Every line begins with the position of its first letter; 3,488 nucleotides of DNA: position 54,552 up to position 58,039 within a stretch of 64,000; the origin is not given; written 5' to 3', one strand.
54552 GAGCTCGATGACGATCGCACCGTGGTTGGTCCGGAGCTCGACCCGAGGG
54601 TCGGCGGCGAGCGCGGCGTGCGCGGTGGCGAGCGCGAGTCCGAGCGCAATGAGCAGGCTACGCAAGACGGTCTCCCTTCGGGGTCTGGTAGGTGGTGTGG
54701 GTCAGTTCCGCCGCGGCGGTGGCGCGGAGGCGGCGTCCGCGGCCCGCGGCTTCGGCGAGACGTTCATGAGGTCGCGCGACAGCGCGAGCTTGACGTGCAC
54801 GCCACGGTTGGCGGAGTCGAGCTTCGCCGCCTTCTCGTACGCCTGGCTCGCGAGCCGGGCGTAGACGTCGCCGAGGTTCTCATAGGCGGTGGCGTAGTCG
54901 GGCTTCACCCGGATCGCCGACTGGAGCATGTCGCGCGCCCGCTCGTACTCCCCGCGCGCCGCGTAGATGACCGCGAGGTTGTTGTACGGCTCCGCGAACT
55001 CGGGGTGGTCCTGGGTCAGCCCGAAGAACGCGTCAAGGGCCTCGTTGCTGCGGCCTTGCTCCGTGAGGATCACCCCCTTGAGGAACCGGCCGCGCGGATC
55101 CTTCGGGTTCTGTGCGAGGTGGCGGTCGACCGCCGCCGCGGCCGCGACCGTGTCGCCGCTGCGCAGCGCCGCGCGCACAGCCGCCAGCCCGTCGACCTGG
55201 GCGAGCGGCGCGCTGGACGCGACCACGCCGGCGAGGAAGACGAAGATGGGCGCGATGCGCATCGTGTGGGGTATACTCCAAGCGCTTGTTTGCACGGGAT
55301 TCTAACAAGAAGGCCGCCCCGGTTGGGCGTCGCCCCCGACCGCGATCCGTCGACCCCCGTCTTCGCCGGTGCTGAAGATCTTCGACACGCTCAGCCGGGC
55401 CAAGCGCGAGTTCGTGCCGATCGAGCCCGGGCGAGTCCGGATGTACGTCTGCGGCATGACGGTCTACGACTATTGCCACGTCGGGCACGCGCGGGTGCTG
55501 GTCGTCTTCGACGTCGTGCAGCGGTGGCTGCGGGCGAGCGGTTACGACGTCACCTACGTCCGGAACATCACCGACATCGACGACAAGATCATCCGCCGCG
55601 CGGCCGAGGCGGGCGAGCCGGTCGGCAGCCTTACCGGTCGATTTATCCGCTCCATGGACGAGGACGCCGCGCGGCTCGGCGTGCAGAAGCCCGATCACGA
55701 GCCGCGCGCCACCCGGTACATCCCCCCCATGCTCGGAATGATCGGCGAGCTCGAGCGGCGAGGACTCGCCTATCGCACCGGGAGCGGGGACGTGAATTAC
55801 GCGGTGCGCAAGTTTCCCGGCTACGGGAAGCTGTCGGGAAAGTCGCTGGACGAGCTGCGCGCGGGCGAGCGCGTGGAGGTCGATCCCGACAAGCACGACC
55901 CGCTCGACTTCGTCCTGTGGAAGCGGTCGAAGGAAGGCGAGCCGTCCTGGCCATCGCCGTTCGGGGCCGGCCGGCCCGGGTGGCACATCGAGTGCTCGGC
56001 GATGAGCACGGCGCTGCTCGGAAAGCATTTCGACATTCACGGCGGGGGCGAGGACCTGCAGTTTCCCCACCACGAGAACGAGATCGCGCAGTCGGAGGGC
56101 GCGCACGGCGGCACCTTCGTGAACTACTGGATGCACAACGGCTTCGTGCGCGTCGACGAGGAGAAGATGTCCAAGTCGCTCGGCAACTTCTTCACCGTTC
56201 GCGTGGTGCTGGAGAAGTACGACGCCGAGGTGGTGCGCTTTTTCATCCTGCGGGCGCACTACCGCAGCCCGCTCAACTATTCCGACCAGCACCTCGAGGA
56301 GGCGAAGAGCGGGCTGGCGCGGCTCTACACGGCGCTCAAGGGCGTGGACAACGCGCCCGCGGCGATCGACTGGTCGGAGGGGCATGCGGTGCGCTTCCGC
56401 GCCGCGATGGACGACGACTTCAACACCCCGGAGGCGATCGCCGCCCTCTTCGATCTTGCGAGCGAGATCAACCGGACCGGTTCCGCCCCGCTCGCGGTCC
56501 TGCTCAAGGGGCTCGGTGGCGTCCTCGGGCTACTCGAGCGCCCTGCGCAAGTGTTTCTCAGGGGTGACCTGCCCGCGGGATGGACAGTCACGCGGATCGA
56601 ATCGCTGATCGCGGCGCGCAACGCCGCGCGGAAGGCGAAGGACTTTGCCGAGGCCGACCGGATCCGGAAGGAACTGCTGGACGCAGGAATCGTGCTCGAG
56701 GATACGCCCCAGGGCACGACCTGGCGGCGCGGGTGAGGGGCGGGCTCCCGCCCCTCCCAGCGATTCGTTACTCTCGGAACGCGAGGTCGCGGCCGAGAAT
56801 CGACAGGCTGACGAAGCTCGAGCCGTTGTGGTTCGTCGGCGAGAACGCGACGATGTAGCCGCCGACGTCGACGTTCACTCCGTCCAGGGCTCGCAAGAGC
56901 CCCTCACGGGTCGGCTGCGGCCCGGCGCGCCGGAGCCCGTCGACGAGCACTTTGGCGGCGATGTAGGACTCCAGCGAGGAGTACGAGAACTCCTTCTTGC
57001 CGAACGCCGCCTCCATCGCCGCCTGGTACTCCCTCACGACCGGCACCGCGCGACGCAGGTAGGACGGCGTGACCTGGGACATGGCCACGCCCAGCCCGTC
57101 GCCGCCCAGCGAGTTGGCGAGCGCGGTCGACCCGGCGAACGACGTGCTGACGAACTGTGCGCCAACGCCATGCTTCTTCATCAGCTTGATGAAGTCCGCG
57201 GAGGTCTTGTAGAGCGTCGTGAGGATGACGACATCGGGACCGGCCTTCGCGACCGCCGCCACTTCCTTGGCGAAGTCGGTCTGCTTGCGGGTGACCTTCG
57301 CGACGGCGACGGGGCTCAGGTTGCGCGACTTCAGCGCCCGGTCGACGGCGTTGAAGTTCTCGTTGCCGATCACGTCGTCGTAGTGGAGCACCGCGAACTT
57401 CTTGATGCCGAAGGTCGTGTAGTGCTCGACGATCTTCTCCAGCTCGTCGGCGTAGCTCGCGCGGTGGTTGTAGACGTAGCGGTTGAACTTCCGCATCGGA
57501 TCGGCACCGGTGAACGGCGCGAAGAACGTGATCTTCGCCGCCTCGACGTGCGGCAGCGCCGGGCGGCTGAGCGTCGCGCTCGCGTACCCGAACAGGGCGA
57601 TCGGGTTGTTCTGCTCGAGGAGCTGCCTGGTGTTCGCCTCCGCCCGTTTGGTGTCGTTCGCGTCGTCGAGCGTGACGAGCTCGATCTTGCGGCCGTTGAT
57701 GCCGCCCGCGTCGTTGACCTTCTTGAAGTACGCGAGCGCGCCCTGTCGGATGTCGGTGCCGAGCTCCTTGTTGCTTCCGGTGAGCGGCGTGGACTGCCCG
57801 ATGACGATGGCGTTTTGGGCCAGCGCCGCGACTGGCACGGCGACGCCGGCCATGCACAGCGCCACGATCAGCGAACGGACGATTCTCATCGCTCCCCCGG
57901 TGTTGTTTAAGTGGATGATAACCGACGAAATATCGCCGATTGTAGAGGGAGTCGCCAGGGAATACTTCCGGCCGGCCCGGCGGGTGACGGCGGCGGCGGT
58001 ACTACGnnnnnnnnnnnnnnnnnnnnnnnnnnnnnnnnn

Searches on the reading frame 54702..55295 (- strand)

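Call 3: search_protein_families(library=pfam, proteins=[window:54702-55295:-], max_evalue=0.1)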
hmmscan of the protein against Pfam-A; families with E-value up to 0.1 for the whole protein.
window:54702-55295:- (197 aa): 29 families (the best 25 are shown)
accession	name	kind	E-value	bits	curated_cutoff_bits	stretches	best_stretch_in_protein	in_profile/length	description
PF13414.12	TPR_11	-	1.7e-16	60.1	26.8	2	110-148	3-41/42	TPR repeat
PF13431.12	TPR_17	-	7.7e-14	51.2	24.4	2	97-121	9-33/34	Tetratricopeptide repeat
PF13432.12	TPR_16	-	1.2e-13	51.7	32.7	2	37-90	1-54/65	Tetratricopeptide repeat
PF14559.12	TPR_19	-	7e-12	45.9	25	1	77-139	1-62/68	Tetratricopeptide repeat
PF13428.12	TPR_14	-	1.2e-11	44.5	23.5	2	105-143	5-43/44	Tetratricopeptide repeat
PF00515.34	TPR_1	-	1.2e-11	44.3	27.8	1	101-134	1-34/34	Tetratricopeptide repeat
PF13371.12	TPR_9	-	4.9e-10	39.7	35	2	42-91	4-53/73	Tetratricopeptide repeat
PF07719.23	TPR_2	-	1.5e-09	37.7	27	1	101-134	1-34/34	Tetratricopeptide repeat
PF13181.12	TPR_8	-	2.9e-09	36.8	25.7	1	101-134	1-34/34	Tetratricopeptide repeat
PF13424.12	TPR_12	-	5.8e-09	36.5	30.1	1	101-157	3-72/77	Tetratricopeptide repeat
PF13374.12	TPR_10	-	7.3e-08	32.6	27.5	1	104-130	5-31/42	Tetratricopeptide repeat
PF23914.1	TPR_CcmH_CycH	-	4.8e-07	30.2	42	1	54-139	37-125/158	Cytochrome c-type biogenesis protein H TPR domain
PF13176.12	TPR_7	-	4.4e-06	26.8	27.9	1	105-133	3-31/36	Tetratricopeptide repeat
PF07721.20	TPR_4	-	6.9e-06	26.6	27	1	105-125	5-25/26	Tetratricopeptide repeat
PF14561.12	TPR_20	-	3.6e-05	24.5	25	1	53-101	8-56/90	Tetratricopeptide repeat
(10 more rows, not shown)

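Call 4: search_protein_families(library=ncbifam, proteins=[window:54702-55295:-], max_evalue=0.1)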
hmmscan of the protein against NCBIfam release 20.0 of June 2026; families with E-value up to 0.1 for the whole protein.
window:54702-55295:- (197 aa): 28 families (the best 25 are shown)
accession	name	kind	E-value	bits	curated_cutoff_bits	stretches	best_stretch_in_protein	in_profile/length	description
NF033920.0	C39_PA2778_fam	equivalog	1.5e-10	40.9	150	1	32-132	155-255/255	PA2778 family cysteine peptidase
TIGR02917.1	PEP_TPR_lipo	equivalog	2e-10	39.2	312.2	1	38-170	436-573/899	XrtA/PEP-CTERM system TPR-repeat protein PrsT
TIGR02521.1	type_IV_pilW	equivalog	1.9e-09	37.4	154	1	95-164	25-99/234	type IV pilus biogenesis/stability protein PilW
NF040959.1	MamA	equivalog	9.2e-08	31.8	200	1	43-172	47-181/204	magnetosome protein MamA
NF033762.1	social_mot_Tgl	equivalog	1.5e-07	31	225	2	42-125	145-228/252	social motility TPR repeat lipoprotein Tgl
NF002725.1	PRK02603.1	equivalog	5.1e-07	29.8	143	1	75-162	43-132/173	photosystem I assembly protein Ycf3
NF011726.0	PRK15179.1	equivalog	3.9e-06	25.4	733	1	48-174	135-260/694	Vi polysaccharide biosynthesis protein TviE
TIGR00540.1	TPR_hemY_coli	hypoth_equivalog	6e-06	25.3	142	1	38-150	266-374/385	heme biosynthesis-associated TPR protein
NF008755.0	PRK11788.1-3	equivalog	1.7e-05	24.4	430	1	42-133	189-281/388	lipopolysaccharide assembly protein LapB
TIGR03939.1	PGA_TPR_OMP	equivalog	5.7e-05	21.5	366.65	1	35-154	87-207/800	poly-beta-1,6 N-acetyl-D-glucosamine export porin PgaA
NF047558.1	TPR_END_plus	domain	6.9e-05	22.7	32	1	104-136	2-34/56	TPR end-of-group domain-containing protein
NF052415.1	T3SS_chap_SctY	equivalog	0.0001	22.8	70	1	41-90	48-100/106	type III secretion apparatus assembly chaperone SctY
NF040561.1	PrimPol_Msp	equivalog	0.00015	20.5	200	1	101-163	25-84/515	CRISPR-associated primase-polymerase type A1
NF008391.2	PRK11189.1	equivalog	0.00025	20.6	250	1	95-142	93-140/297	lipoprotein NlpI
NF041522.1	TPR_sll0314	equivalog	0.00026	20.3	225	1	50-86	197-233/275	Sll0314/Alr1548 family TPR repeat-containing protein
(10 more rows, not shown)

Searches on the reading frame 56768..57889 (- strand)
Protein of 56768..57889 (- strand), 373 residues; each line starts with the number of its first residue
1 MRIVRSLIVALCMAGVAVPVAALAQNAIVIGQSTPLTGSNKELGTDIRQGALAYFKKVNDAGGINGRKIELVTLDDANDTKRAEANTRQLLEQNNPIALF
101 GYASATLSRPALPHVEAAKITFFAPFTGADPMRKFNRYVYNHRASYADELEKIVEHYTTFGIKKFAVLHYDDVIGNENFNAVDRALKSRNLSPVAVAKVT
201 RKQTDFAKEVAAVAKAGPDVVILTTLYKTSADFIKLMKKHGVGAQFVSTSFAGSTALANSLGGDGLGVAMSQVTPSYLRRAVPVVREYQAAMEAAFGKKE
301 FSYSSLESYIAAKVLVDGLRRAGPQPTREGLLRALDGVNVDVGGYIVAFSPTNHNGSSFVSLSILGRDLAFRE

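Call 3: search_protein_families(library=pfam, proteins=[window:56768-57889:-], max_evalue=0.1)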
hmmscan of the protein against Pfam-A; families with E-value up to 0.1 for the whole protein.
window:56768-57889:- (373 aa): 4 families
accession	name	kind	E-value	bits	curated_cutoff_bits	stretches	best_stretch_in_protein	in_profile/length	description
PF13458.12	Peripla_BP_6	-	4.2e-56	191.5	31.7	1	28-356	2-329/343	Periplasmic binding protein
PF13433.12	Peripla_BP_5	-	5.4e-16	59.1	27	1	36-354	9-325/363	Periplasmic binding protein domain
PF01094.35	ANF_receptor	-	1e-14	54.8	25.4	1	57-349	12-334/353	Receptor family ligand binding region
PF02219.23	MTHFR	-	0.079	12.7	24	0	148-250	85-179/287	Methylenetetrahydrofolate reductase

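Call 4: search_protein_families(library=ncbifam, proteins=[window:56768-57889:-], max_evalue=0.1)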
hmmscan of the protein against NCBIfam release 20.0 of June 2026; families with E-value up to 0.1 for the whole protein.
window:56768-57889:- (373 aa): 3 families
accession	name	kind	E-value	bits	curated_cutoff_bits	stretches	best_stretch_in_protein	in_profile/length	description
NF011933.0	PRK15404.1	subfamily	4.6e-17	62.1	477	1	12-326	12-322/370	high-affinity branched-chain amino acid ABC transporter substrate-binding protein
TIGR03407.1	urea_ABC_UrtA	exception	1.7e-11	43.7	492.75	1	45-247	18-221/361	urea ABC transporter substrate-binding protein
TIGR03669.1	urea_ABC_arch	equivalog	1.1e-08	34.5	494.8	1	51-226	24-197/375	urea ABC transporter substrate-binding protein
